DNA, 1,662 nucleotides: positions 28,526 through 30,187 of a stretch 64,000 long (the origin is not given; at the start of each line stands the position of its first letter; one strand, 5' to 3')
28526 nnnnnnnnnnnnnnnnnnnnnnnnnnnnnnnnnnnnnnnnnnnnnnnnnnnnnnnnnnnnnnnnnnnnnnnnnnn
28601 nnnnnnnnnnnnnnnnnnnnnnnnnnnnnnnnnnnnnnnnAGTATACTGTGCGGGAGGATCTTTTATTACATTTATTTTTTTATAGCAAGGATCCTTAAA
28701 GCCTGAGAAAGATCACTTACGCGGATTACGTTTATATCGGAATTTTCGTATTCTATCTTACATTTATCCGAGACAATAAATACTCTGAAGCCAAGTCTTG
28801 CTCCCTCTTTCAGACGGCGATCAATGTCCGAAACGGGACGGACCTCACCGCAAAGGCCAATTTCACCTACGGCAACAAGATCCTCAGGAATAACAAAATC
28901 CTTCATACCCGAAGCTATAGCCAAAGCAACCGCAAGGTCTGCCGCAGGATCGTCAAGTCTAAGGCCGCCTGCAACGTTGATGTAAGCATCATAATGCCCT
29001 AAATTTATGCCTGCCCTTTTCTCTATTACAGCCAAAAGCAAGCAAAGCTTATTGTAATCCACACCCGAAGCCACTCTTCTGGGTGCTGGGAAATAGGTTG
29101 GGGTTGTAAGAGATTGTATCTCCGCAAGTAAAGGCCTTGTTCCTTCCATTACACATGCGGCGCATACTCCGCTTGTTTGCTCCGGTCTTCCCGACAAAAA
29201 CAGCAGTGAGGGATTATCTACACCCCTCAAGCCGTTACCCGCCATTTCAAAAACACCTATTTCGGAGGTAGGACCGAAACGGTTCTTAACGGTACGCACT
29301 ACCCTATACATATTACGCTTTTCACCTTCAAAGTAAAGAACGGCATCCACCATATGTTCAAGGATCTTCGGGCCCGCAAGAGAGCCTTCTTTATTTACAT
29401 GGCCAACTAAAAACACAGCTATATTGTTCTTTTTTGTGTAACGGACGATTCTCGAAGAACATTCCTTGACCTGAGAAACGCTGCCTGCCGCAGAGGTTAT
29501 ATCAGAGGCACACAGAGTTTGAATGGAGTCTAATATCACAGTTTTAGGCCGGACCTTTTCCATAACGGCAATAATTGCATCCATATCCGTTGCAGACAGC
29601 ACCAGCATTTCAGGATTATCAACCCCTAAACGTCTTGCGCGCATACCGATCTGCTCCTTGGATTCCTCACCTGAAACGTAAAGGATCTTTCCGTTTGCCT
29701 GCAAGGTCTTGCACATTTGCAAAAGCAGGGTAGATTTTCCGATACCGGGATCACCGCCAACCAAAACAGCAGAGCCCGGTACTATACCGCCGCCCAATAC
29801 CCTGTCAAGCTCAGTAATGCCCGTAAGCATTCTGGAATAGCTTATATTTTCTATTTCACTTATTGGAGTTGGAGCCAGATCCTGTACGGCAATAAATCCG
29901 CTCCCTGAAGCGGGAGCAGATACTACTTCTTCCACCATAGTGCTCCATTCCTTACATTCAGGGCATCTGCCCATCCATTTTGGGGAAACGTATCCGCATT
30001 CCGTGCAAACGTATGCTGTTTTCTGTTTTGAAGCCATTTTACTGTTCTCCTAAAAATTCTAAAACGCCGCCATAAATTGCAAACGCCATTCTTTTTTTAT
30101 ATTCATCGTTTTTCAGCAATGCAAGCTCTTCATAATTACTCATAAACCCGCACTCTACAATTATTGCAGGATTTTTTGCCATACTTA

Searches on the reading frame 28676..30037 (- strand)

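Call 67: search_protein_families(library=pfam, proteins=[window:28676-30037:-], max_evalue=0.00001)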
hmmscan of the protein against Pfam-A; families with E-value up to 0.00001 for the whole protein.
window:28676-30037:- (454 aa): 5 families
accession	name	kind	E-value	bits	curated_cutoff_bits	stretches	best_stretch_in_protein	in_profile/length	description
PF06745.19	ATPase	-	3.2e-17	63.1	26.6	1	72-141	3-74/231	KaiC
PF13481.12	AAA_25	-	1.6e-15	57.7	27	1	60-218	5-194/195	AAA domain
PF18073.7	Zn_ribbon_LapB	-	1.4e-13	50.7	25.7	1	9-36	1-28/28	Rubredoxin metal binding domain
PF03796.21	DnaB_C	-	1e-08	35.3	27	1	72-200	4-137/255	DnaB-like helicase C terminal domain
PF13541.12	ChlI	-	1.4e-06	28.7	27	1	344-423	38-118/121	Subunit ChlI of Mg-chelatase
